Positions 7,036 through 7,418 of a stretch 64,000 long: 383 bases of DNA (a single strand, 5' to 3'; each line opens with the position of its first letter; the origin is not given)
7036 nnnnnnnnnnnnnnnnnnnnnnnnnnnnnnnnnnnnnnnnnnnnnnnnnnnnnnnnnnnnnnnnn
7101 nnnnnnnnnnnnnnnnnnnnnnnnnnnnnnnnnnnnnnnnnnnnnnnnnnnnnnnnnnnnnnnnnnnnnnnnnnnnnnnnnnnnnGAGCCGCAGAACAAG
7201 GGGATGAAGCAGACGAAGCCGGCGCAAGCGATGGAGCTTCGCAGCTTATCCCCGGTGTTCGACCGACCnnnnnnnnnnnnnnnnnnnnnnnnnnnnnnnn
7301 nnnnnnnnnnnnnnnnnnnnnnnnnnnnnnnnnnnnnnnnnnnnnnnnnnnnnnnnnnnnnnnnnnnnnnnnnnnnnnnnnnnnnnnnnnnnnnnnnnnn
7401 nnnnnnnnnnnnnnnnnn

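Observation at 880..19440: An 18.5-kb integron-type cassette array with no integrase in view, in a very high-GC host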

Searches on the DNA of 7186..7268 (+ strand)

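Call 13: build_rna_model(alignment_id=A1, structure=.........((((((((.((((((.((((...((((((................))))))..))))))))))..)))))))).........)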
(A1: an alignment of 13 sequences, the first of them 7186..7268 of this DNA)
Model R1 built from alignment A1 (13 sequences, 91 columns); structure: as given.
model positions 81; base pairs 24; branch points 0; effective number of sequences 3.24; information 0.7 bits per position. Calibrated on 0.2 Mb of random sequence (short: E-values are rough).
structure used (alignment columns):
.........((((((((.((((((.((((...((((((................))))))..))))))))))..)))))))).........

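Call 14: search_with_rna_model(model_id=R1, source=window, filters=off, max_evalue=10)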
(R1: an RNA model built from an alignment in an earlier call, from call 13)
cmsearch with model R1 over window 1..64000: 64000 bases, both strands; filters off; matches with E-value up to 10: 95.
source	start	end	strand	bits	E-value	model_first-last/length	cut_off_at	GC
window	8373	8455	+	96.4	1.4e-24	1-81/81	no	0.65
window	15705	15785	+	92.8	1.4e-23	1-81/81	no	0.6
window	9766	9847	+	90.4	6.2e-23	1-81/81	no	0.57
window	7186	7268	+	89.3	1.3e-22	1-81/81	no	0.63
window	7831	7911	+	89.1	1.5e-22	1-81/81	no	0.6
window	8995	9075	+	87.8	3.5e-22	1-81/81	no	0.54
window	17058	17137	+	86.5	8.1e-22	1-81/81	no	0.55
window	14643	14724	+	85.7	1.3e-21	1-81/81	no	0.59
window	17608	17689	+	85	2.1e-21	1-81/81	no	0.54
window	16499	16581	+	79.1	9.3e-20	1-81/81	no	0.58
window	6636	6717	+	72.8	5.5e-18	1-81/81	no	0.62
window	14080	14162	+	70.6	2.3e-17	1-81/81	no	0.63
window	18674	18749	+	58.9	4e-14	1-81/81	no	0.64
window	10495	10582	+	40.1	7.4e-09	1-81/81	no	0.59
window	880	923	+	33.7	4.6e-07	19-62/81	no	0.5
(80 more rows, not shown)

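Call 26: search_with_rna_model(model_id=R1, sources=[L001, L002, L003, L004, L005, L006, L007, L008, L009, L010, L011, L012, L013, L014, L015, L016, L017, L018, L019, L020, L021, L022, L023, L024, L025, L026, L027, L028, L029, L030, L031, L032, L033, L034, L035, L036, L037, L038, L039, L040, L041, L042, L043, L044, L045, L046, L047, L048, L049, L050, L051, L052, L053, L054, L055, L056, L057, L058, L059, L060, L061, L062, L063, L064, L065], max_evalue=0.001, make_alignment=true)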
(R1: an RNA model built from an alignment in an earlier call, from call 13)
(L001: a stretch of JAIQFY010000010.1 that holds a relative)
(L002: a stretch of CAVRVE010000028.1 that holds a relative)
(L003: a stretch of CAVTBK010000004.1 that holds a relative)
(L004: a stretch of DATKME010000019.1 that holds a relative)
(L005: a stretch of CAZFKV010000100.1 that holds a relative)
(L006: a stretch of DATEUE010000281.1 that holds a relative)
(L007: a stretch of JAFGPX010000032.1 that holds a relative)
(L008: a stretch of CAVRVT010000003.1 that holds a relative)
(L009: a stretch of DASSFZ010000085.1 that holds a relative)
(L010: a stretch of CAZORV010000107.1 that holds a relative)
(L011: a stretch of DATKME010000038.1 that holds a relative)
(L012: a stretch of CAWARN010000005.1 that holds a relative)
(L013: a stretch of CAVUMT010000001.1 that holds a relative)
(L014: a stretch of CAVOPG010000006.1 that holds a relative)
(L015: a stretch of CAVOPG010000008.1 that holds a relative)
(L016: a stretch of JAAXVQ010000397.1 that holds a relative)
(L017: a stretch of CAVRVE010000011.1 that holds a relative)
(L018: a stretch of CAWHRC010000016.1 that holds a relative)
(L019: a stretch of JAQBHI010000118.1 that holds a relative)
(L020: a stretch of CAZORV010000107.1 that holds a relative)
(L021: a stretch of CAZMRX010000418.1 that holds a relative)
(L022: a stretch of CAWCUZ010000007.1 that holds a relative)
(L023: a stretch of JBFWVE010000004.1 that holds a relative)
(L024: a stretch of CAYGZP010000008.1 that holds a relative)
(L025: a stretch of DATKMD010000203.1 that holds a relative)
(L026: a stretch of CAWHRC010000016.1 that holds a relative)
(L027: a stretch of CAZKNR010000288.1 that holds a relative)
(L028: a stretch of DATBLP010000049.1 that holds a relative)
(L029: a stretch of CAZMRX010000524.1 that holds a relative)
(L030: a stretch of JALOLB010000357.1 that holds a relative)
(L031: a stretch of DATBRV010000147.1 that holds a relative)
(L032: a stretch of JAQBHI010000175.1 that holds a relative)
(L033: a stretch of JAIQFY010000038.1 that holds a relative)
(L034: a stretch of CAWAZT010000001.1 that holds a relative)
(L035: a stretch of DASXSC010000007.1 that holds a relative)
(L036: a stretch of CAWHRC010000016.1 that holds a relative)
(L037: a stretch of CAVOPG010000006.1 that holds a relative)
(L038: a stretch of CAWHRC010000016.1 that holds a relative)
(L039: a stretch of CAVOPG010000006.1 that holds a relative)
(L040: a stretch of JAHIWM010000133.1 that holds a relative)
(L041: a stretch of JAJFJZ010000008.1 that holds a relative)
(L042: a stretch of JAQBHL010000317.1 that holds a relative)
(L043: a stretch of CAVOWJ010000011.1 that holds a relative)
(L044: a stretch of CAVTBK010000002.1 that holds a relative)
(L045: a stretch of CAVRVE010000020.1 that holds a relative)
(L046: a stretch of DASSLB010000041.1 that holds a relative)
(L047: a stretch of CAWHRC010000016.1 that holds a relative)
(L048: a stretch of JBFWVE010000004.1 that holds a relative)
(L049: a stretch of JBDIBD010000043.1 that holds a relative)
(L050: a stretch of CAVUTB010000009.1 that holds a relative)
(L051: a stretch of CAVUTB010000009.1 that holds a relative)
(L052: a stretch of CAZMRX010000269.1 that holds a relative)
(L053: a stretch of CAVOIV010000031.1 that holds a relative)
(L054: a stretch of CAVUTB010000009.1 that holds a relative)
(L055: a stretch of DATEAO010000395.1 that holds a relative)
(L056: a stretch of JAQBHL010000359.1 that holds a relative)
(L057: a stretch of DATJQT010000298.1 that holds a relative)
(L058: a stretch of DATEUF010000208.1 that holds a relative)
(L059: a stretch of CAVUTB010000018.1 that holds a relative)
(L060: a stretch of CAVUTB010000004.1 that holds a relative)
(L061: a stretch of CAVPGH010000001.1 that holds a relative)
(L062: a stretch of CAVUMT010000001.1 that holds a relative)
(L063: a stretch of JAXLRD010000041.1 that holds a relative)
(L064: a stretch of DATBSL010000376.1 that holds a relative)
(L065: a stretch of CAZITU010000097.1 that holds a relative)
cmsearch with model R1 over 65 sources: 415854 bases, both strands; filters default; matches with E-value up to 0.001: 254.
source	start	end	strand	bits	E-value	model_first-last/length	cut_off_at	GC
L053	3213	3294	-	98.2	2.8e-24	1-81/81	no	0.61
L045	4109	4189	-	98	3.1e-24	1-81/81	no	0.63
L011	6836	6916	-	96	1.2e-23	1-81/81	no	0.64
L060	327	407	-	95.9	1.2e-23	1-81/81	no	0.6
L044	2908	2989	-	95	2.1e-23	1-81/81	no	0.62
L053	2653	2733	-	95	2.2e-23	1-81/81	no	0.63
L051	4396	4476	-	94.4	3.1e-23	1-81/81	no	0.63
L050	1783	1863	-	94.4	3.2e-23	1-81/81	no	0.6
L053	3775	3855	-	94.3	3.3e-23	1-81/81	no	0.59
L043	1460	1541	+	94.3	3.4e-23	1-81/81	no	0.62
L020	4611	4692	-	94.1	3.7e-23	1-81/81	no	0.55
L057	684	765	+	94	4e-23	1-81/81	no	0.63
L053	535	617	-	94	4.1e-23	1-81/81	no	0.63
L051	7005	7086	-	93.8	4.7e-23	1-81/81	no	0.63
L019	4025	4105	+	93.7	4.8e-23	1-81/81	no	0.59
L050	3632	3712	-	93.3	6.5e-23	1-81/81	no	0.59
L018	3656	3735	+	93.2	6.8e-23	1-81/81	no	0.6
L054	1917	1997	-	93.1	7.5e-23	1-81/81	no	0.6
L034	6190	6271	+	93.1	7.5e-23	1-81/81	no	0.55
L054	4326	4406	-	92.9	8.4e-23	1-81/81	no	0.62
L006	4418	4500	+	92.7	9.4e-23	1-81/81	no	0.66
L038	1729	1809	+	92.6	1e-22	1-81/81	no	0.62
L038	3513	3594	+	92.5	1.1e-22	1-81/81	no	0.6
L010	1725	1804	-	92.3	1.2e-22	1-81/81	no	0.56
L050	124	206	-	92.1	1.4e-22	1-81/81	no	0.65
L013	1999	2079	-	91.6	1.9e-22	1-81/81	no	0.6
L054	3142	3222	-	91.4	2.1e-22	1-81/81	no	0.63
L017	4177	4256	-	91.3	2.3e-22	1-81/81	no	0.6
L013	4373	4454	-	91.3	2.4e-22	1-81/81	no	0.56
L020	5984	6065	-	91.2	2.4e-22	1-81/81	no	0.6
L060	1082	1163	-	91.2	2.4e-22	1-81/81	no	0.59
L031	128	208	-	91.1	2.7e-22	1-81/81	no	0.58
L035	759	839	+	91.1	2.7e-22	1-81/81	no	0.58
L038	4073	4153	+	90.8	3.2e-22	1-81/81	no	0.59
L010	2240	2321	-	90.8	3.2e-22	1-81/81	no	0.57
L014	4474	4554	+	90.8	3.2e-22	1-81/81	no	0.69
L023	5494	5575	+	90.8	3.3e-22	1-81/81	no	0.57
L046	1868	1948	+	90.2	4.7e-22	1-81/81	no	0.62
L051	6363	6442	-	90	5.3e-22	1-81/81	no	0.57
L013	4907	4987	-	90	5.3e-22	1-81/81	no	0.6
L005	531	611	+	89.9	5.7e-22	1-81/81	no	0.59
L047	6938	7019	+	89.8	6.2e-22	1-81/81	no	0.6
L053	4437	4517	-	89.7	6.3e-22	1-81/81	no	0.6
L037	5869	5950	+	89.7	6.5e-22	1-81/81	no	0.56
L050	5472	5551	-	89.6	7e-22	1-81/81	no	0.57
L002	1055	1141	-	89.3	8.3e-22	1-81/81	no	0.63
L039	855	935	+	89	1e-21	1-81/81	no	0.58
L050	689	768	-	88.7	1.2e-21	1-81/81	no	0.57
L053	1308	1391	-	88.7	1.2e-21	1-81/81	no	0.57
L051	3876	3956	-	88.3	1.6e-21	1-81/81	no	0.63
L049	7808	7888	-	88.3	1.6e-21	1-81/81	no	0.6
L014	2120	2200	+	88.1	1.8e-21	1-81/81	no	0.62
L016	2102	2181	-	88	2e-21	1-81/81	no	0.57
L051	2584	2666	-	87.9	2.1e-21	1-81/81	no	0.59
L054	6421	6501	-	87.8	2.3e-21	1-81/81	no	0.56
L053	2085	2165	-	87.7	2.3e-21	1-81/81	no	0.6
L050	2389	2468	-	87.6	2.4e-21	1-81/81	no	0.54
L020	2922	3003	-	87.6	2.4e-21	1-81/81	no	0.56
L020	2314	2395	-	87.5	2.6e-21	1-81/81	no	0.57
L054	5604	5684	-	87.5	2.7e-21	1-81/81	no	0.59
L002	412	493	-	86.9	3.9e-21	1-81/81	no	0.59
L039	6515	6596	+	86.9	4e-21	1-81/81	no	0.57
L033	701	782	+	86.9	4e-21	1-81/81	no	0.59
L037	4630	4710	+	86.9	4.1e-21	1-81/81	no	0.56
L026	4292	4372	+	86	7e-21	1-81/81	no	0.62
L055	1635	1715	+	85.6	9e-21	1-81/81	no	0.57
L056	143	225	+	85.6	9.2e-21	1-81/81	no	0.63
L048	114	194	-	85.2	1.2e-20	1-81/81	no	0.57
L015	1343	1425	+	85.1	1.3e-20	1-81/81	no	0.61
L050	1162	1240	-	85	1.4e-20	1-81/81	no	0.53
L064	3328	3408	+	84.4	1.9e-20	1-81/81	no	0.57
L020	1746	1825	-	84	2.6e-20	1-81/81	no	0.56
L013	5474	5556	-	83.5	3.6e-20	1-81/81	no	0.63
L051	3307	3385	-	83.3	3.9e-20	1-81/81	no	0.61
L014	2782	2862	+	82.8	5.5e-20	1-81/81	no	0.58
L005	1080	1160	+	82.8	5.5e-20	1-81/81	no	0.57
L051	4900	4979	-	82.6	6.3e-20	1-81/81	no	0.56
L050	4874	4953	-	82.5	6.6e-20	1-81/81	no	0.54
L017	4973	5055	-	82.4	7e-20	1-81/81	no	0.59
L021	4009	4090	-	82.3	7.9e-20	1-81/81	no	0.52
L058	615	696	-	82.2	8.2e-20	1-81/81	no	0.59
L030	946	1026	-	81.3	1.5e-19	1-81/81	no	0.67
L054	1338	1418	-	80.2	2.9e-19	1-81/81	no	0.58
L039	1478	1557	+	79.8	3.8e-19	1-81/81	no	0.57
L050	3017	3095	-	79.5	4.6e-19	1-81/81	no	0.52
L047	4354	4435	+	79.3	5.2e-19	1-81/81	no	0.57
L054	4938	5019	-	79.3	5.2e-19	1-81/81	no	0.62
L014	5033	5170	+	79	6.3e-19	1-81/81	no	0.66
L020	6536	6616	-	78.8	7.2e-19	1-81/81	no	0.53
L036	2687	2824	+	78.3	9.8e-19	1-81/81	no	0.67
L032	75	156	+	78.2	1.1e-18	1-81/81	no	0.51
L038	5270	5407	+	78.1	1.1e-18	1-81/81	no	0.65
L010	457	536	-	78.1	1.2e-18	1-81/81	no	0.56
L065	409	489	-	78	1.2e-18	1-81/81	no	0.53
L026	975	1112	+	77.9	1.3e-18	1-81/81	no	0.68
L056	847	927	+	77.5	1.7e-18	1-81/81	no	0.63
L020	1015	1093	-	77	2.3e-18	1-81/81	no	0.51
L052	5710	5791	-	76.9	2.5e-18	1-81/81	no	0.56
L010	1178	1254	-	76.8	2.6e-18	1-81/81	no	0.6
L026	6111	6248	+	76.7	2.8e-18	1-81/81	no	0.67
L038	4633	4770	+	76.4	3.5e-18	1-81/81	no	0.7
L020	7463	7539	-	76.2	3.8e-18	1-81/81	no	0.56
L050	4305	4383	-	75.9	4.6e-18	1-81/81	no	0.54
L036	4272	4409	+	75.5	6.2e-18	1-81/81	no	0.67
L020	5232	5310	-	75.2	7.2e-18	1-81/81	no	0.53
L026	2607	2745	+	75.2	7.5e-18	1-81/81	no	0.65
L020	4056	4134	-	74.7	1e-17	1-81/81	no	0.49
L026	3236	3373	+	74.6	1.1e-17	1-81/81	no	0.67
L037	5270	5352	+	74.4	1.3e-17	1-81/81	no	0.64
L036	149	286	+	73.7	2e-17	1-81/81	no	0.65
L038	1113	1250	+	73.4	2.3e-17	1-81/81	no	0.66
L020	3513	3623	-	73.3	2.6e-17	1-81/81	no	0.68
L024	2597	2678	+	73.1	2.8e-17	1-81/81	no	0.55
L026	6739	6876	+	73.1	2.9e-17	1-81/81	no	0.67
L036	2140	2277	+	72.9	3.3e-17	1-81/81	no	0.65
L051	1110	1194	-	72.7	3.8e-17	1-81/81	no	0.58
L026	5557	5694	+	72.3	4.8e-17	1-81/81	no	0.67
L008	5158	5239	-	72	5.7e-17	1-81/81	no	0.59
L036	1431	1568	+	72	5.9e-17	1-81/81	no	0.68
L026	2046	2183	+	71.6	7.4e-17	1-81/81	no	0.7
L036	4926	5063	+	71.3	8.9e-17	1-81/81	no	0.67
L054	646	725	-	70.6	1.4e-16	1-81/81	no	0.6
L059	3982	4062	-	70.3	1.7e-16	1-81/81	no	0.59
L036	830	967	+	70.3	1.8e-16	1-81/81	no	0.64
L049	5999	6081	-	69.7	2.5e-16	1-81/81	no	0.64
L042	5215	5304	-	69.6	2.8e-16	1-81/81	no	0.61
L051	1921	2004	-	69.5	2.8e-16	1-81/81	no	0.58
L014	3350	3487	+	69.5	2.9e-16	1-81/81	no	0.67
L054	7880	7959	-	69.2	3.5e-16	1-81/81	no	0.56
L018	7861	7998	+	69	3.9e-16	1-81/81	no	0.69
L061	1488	1608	+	69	4e-16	1-81/81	no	0.58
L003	620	768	-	68.6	5.3e-16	1-81/81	no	0.69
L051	7529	7610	-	68.1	7.2e-16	1-81/81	no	0.66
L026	3837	3974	+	68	7.7e-16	1-81/81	no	0.69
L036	3677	3825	+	67.7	9e-16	1-81/81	no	0.66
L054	3748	3830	-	67.1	1.4e-15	1-81/81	no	0.52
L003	7625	7778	-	66.9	1.6e-15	1-81/81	no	0.7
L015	2068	2150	+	66.8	1.7e-15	1-81/81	no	0.63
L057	1160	1310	+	66.7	1.7e-15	1-81/81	no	0.66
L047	4752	4892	+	66.6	1.8e-15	1-81/81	no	0.68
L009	3938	4093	+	66.6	1.9e-15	1-81/81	no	0.68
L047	5242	5398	+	65.9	3e-15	1-81/81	no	0.7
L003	104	252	-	65.9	3e-15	1-81/81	no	0.68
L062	91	168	-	65.4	4.1e-15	1-81/81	no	0.62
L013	1489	1574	-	64.9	5.8e-15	1-81/81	no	0.59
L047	2654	2813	+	64.8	6.1e-15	1-81/81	no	0.69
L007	5993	6080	+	64.7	6.5e-15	1-81/81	no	0.67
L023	5972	6101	+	64.2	8.6e-15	1-81/81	no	0.67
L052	6247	6327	-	63.7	1.2e-14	1-81/81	no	0.67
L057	1665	1812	+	63.6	1.3e-14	1-81/81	no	0.64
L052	6852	6936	-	62.9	2e-14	1-81/81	no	0.66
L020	472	582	-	62.9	2.1e-14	1-81/81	no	0.67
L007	4225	4362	+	62.7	2.3e-14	1-81/81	no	0.7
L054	2500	2581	-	62.4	2.8e-14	1-81/81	no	0.66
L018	4863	5000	+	62.2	3.3e-14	1-81/81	no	0.7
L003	6325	6477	-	62.1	3.3e-14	1-81/81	no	0.72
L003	5653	5801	-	62.1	3.5e-14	1-81/81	no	0.71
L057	2309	2446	+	61.3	5.8e-14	1-81/81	no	0.72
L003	2148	2288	-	61.1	6.6e-14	1-81/81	no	0.66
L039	2669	2747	+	60.9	7.5e-14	1-81/81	no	0.7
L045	3473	3554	-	60.1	1.2e-13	1-81/81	no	0.66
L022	3446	3527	-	60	1.4e-13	1-81/81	no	0.55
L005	1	62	+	59.9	1.4e-13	21-81/81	5'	0.6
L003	4298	4453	-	58.7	3e-13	1-81/81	no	0.69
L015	763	840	+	58.6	3.2e-13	1-81/81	no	0.59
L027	6625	6762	+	58.5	3.4e-13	1-81/81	no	0.64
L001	1764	1901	-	58.3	3.9e-13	1-81/81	no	0.63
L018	4246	4378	+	57.9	5e-13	1-81/81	no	0.71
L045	4626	4705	-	57.9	5.1e-13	1-81/81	no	0.56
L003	4891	5044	-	57.2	7.9e-13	1-81/81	no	0.69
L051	420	500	-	57.1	8.8e-13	1-81/81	no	0.6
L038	2861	2997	+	57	9e-13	1-81/81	no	0.68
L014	1371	1457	+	56.8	1e-12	1-81/81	no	0.69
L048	768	885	-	56.1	1.7e-12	1-81/81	no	0.64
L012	7192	7347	+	56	1.7e-12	1-81/81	no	0.72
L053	1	72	-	55.4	2.5e-12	1-70/81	3'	0.6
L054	6784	6870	-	55.4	2.6e-12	1-81/81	no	0.69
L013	655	742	-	55.1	3.1e-12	1-81/81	no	0.64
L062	649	742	-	55.1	3.2e-12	1-81/81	no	0.67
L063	5037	5153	+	53.2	1.1e-11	1-81/81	no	0.65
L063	6254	6355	+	52.1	2.1e-11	1-81/81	no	0.74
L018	7199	7336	+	52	2.2e-11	1-81/81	no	0.65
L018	5871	6020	+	51.9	2.4e-11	1-81/81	no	0.66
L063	5672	5790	+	51.6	2.9e-11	1-81/81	no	0.65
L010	3091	3152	-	51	4.3e-11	19-81/81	5'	0.55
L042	7376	7457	-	51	4.4e-11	1-81/81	no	0.61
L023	4791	4881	+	50.8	4.9e-11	1-81/81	no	0.65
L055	927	1069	+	49.9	8.7e-11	1-81/81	no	0.61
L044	3925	4077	-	49.8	9.1e-11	1-81/81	no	0.68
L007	5039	5125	+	49.8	9.6e-11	1-81/81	no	0.7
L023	6457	6568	+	49.8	9.6e-11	1-81/81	no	0.63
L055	2825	2911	+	49.6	1e-10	1-81/81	no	0.67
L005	1610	1668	+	49.5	1.2e-10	1-59/81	3'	0.58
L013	3791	3875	-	49.3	1.3e-10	1-81/81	no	0.64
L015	3780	3862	+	48.5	2.2e-10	1-81/81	no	0.57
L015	2530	2617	+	48.4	2.3e-10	1-81/81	no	0.7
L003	2716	2869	-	48.3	2.5e-10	1-81/81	no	0.72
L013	154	274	-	48.1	2.8e-10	1-81/81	no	0.6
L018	6515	6650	+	48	2.9e-10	1-81/81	no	0.71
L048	1246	1366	-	47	5.7e-10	1-81/81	no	0.64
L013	6292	6405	-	46.8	6.3e-10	1-81/81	no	0.6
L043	302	395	+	46.6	7.2e-10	1-81/81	no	0.68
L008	6724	6807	-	46.1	1e-09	1-81/81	no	0.63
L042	5851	5940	-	45.5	1.5e-09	1-81/81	no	0.64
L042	4581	4664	-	44.6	2.6e-09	1-81/81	no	0.61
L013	2607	2694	-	44.2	3.5e-09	1-81/81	no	0.67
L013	3164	3248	-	43.9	4.1e-09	1-81/81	no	0.64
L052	7361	7419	-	43.8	4.4e-09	22-81/81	5'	0.58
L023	7036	7123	+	43.8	4.5e-09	1-81/81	no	0.61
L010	1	51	-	42.5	1.1e-08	1-52/81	3'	0.53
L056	1705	1786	+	41.6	1.9e-08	1-81/81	no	0.56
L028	1498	1571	-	40.5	3.7e-08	1-81/81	no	0.7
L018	3059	3189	+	40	5.1e-08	1-81/81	no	0.71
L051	5794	5875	-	40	5.2e-08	1-81/81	no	0.55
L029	3364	3440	-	39.2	8.6e-08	1-81/81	no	0.55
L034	6966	7079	+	37.5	2.7e-07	1-81/81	no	0.71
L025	2697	2771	+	37.1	3.3e-07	1-81/81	no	0.65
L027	5055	5193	+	37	3.6e-07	1-81/81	no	0.63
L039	83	154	+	36.5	4.9e-07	1-81/81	no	0.58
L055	2244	2311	+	35.6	8.9e-07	1-81/81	no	0.71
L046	1285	1423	+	35.5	9.6e-07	1-81/81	no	0.65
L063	7074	7172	+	34.6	1.7e-06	1-81/81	no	0.71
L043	836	939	+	34.1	2.3e-06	1-81/81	no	0.68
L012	6487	6553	+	32.8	5.4e-06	1-81/81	no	0.78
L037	3996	4068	+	32.5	6.6e-06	1-81/81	no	0.6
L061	5952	6034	+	32.4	7e-06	1-81/81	no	0.57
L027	1048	1181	+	29.6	4.2e-05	1-81/81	no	0.64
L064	4173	4205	+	29.2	5.4e-05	1-33/81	3'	0.58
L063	7708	7798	+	29.1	5.7e-05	1-81/81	no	0.65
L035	759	839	-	28.2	0.0001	1-81/81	no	0.58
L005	531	611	-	27.7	0.00015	1-81/81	no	0.59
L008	4535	4616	-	27.6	0.00015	1-81/81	no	0.68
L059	1524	1566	-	27.3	0.00018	20-61/81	no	0.56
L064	3328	3408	-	27.3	0.00019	1-81/81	no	0.57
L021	4561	4642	-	27.1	0.00021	1-81/81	no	0.56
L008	1638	1719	-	27.1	0.00022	1-81/81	no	0.68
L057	684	765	-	26.9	0.00024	1-81/81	no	0.63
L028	4003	4071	-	26.9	0.00024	1-81/81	no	0.72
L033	701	782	-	26.8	0.00026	1-81/81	no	0.59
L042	6383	6466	-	26.7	0.00028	1-81/81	no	0.71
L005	1080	1160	-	26.6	0.0003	1-81/81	no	0.57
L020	7463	7539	+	26.4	0.00032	1-81/81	no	0.56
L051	6363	6442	+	25.7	0.00051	1-81/81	no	0.57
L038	1729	1809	-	25.7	0.00052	1-81/81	no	0.62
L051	7005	7086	+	25.4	0.00065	1-81/81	no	0.63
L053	2085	2165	+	25.2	0.00069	1-81/81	no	0.6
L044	2908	2989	+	25.2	0.0007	1-81/81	no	0.62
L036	3174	3265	+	25.2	0.0007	1-81/81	no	0.67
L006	4418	4500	-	25.1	0.00077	1-81/81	no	0.66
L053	3213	3294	+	25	0.00083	1-81/81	no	0.61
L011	6836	6916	+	24.9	0.00089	1-81/81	no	0.64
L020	1746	1825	+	24.8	0.00094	1-81/81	no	0.56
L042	3886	3967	-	24.8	0.00094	1-81/81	no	0.67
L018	3656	3735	-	24.7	0.00099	1-81/81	no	0.6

Alignment A2: 150 matches aligned to the model, 188 columns, each read 5' to 3' on its own strand. Consensus structure (alignment columns), stored with it:
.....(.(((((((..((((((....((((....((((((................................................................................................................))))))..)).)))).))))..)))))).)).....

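Call 62: search_with_rna_model(model_id=R1, sources=[L066, L067, L068], filters=off, max_evalue=5, show_alignments=4)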
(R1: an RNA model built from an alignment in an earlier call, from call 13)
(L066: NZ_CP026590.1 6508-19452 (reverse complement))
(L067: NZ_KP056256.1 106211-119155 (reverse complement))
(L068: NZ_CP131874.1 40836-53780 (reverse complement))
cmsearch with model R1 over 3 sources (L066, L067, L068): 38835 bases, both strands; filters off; matches with E-value up to 5: 10.
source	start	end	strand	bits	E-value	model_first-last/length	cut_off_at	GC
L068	4304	4373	-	28.9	6.1e-06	1-81/81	no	0.54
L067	7968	8024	+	11.3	0.52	1-81/81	no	0.6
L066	3304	3348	+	11.3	0.52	1-81/81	no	0.51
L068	705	747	-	10.7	0.77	1-81/81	no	0.63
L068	701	751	+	9.8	1.4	1-81/81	no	0.65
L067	5707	5728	+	9.5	1.7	1-81/81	no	0.55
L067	3009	3077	-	8.3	3.4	1-81/81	no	0.52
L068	3409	3475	-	8.3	3.6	1-81/81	no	0.61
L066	8572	8601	-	8.1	4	1-81/81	no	0.83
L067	7753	7786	+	8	4.3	1-81/81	no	0.62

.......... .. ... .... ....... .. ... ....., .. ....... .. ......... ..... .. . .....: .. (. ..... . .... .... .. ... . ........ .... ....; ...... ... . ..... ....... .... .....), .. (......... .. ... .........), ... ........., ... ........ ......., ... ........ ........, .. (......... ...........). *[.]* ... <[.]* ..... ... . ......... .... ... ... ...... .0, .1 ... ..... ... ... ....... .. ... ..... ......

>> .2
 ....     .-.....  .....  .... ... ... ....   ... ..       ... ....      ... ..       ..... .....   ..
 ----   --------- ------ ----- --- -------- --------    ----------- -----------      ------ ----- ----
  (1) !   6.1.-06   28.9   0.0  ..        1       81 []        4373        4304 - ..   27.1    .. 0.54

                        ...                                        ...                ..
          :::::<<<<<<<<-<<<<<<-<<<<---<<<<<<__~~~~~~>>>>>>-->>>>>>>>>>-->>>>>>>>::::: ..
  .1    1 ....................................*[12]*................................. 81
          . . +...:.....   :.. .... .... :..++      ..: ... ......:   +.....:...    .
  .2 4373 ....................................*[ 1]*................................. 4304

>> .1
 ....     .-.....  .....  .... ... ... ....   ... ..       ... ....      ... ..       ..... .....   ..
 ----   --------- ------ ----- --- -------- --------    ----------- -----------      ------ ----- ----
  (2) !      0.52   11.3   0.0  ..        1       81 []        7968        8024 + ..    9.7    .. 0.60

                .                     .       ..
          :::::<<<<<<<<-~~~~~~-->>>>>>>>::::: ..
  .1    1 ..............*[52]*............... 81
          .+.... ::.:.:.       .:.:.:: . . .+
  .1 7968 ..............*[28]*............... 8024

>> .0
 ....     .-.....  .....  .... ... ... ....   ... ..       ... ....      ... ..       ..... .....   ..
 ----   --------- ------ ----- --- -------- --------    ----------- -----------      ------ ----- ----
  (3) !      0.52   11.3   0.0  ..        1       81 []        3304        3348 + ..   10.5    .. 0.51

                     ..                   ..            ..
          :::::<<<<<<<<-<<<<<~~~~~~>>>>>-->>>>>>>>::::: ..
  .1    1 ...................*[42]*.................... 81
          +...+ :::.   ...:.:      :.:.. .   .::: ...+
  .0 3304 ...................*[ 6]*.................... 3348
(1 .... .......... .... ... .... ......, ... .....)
